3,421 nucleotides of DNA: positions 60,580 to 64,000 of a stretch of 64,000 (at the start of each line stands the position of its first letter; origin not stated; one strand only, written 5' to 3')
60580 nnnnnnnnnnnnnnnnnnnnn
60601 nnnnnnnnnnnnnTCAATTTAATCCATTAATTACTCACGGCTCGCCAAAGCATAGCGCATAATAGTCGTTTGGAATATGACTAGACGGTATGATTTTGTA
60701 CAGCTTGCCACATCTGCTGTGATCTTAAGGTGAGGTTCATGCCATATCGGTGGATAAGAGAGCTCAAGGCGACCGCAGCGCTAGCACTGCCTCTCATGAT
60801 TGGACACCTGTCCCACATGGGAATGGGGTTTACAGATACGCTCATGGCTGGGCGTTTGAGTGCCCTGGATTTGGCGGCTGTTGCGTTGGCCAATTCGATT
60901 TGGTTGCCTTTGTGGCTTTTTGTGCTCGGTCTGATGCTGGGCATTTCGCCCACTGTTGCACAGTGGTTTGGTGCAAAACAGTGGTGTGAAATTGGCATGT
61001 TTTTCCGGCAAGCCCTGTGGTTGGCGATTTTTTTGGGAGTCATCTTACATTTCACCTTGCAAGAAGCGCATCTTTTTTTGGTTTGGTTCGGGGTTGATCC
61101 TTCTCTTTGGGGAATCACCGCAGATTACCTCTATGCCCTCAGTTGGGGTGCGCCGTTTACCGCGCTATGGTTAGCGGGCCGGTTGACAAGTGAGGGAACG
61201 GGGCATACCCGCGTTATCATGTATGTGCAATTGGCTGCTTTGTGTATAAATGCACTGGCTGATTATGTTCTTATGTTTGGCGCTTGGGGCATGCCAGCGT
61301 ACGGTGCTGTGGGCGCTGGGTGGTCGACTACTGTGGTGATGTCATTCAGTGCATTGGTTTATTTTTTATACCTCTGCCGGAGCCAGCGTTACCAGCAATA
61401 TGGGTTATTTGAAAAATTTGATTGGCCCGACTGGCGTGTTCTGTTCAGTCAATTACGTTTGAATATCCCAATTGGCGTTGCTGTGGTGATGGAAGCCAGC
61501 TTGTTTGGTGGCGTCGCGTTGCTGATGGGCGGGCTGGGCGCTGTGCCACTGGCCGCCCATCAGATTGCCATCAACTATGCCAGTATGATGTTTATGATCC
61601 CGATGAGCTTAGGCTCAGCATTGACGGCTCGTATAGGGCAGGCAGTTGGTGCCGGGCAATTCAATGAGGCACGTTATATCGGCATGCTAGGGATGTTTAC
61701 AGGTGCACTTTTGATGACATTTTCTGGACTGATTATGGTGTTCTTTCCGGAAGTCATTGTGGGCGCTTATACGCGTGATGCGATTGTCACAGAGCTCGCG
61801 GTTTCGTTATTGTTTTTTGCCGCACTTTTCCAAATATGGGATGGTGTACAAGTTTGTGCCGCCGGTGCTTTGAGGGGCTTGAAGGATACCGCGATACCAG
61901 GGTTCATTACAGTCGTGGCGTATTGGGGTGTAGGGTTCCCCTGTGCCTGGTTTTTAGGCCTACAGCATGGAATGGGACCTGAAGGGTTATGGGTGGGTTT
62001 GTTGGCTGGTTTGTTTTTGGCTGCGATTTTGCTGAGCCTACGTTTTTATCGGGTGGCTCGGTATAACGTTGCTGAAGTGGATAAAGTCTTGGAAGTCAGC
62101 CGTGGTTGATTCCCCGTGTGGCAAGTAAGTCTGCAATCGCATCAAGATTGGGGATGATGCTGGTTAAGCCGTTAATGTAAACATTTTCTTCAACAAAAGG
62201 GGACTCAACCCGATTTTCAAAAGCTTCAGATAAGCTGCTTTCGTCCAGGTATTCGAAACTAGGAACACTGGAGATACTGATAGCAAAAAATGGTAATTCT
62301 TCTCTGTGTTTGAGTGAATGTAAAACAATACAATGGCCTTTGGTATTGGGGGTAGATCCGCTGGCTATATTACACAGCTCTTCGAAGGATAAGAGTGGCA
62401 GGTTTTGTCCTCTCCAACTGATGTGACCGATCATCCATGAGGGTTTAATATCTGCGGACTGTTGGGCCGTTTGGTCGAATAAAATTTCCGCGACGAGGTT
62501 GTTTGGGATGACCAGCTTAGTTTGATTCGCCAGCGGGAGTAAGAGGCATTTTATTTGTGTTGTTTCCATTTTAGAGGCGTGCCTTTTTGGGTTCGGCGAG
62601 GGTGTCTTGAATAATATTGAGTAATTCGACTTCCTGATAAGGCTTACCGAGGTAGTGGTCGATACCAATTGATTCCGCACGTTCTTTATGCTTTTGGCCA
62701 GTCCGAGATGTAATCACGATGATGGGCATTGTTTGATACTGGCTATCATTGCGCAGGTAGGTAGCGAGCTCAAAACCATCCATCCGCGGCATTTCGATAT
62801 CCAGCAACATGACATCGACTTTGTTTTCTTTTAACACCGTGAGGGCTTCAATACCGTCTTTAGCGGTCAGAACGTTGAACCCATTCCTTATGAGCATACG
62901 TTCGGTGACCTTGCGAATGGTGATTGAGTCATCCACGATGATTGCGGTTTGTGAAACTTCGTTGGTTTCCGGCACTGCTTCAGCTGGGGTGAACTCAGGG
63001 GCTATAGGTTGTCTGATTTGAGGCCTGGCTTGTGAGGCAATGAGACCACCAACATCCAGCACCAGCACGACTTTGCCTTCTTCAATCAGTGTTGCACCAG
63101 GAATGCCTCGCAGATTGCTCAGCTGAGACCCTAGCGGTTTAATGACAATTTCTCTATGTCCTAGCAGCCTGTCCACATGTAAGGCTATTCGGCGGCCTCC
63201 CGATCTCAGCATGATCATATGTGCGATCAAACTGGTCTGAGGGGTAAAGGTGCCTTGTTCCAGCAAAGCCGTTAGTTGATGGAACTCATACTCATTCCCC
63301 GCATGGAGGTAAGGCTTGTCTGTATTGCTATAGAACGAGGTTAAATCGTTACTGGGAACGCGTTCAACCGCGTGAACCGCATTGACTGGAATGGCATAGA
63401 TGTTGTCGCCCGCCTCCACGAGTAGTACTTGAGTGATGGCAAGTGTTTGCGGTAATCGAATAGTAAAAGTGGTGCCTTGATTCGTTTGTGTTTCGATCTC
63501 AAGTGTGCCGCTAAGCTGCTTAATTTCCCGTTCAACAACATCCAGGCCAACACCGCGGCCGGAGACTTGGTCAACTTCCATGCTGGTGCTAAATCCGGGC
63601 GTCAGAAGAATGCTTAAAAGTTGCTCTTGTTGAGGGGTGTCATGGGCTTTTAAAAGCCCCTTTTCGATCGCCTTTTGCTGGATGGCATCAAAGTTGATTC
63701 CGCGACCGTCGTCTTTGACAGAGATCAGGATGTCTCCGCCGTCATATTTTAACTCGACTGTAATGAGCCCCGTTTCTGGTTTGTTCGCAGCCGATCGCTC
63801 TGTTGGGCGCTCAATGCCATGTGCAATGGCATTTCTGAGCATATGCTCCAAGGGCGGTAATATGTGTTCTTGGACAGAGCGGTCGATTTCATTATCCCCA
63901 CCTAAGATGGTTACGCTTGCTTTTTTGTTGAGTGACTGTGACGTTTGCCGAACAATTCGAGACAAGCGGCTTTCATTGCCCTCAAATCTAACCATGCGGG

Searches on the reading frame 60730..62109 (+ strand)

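Call 53: search_protein_families(library=pfam, proteins=[window:60730-62109:+], max_evalue=0.00001)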
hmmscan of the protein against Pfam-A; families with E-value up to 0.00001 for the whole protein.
window:60730-62109:+ (459 aa): 1 family
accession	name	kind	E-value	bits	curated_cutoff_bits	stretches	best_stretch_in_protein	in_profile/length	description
PF01554.23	MatE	-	2.5e-52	177.3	24.9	2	247-407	1-160/161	MatE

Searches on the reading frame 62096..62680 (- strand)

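Call 53: search_protein_families(library=pfam, proteins=[window:62096-62680:-], max_evalue=0.00001)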
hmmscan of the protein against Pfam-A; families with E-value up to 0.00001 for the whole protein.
window:62096-62680:- (194 aa): 1 family
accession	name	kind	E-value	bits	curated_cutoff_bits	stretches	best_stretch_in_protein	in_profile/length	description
PF01584.24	CheW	-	8.5e-10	38.8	23.5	1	45-184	2-135/138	CheW-like domain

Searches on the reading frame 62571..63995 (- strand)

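Call 53: search_protein_families(library=pfam, proteins=[window:62571-63995:-], max_evalue=0.00001)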
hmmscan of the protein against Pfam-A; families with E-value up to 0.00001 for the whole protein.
window:62571-63995:- (474 aa): 3 families
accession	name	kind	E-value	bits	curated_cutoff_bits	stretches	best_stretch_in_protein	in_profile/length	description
PF00072.30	Response_reg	-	7.6e-27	94.1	30.2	1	352-462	2-110/111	Response regulator receiver domain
PF01584.24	CheW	-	9.7e-18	64.6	23.5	1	189-321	1-136/138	CheW-like domain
PF02518.31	HATPase_c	-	2.2e-17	63.9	26.4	1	48-184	5-110/111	Histidine kinase-, DNA gyrase B-, and HSP90-like ATPase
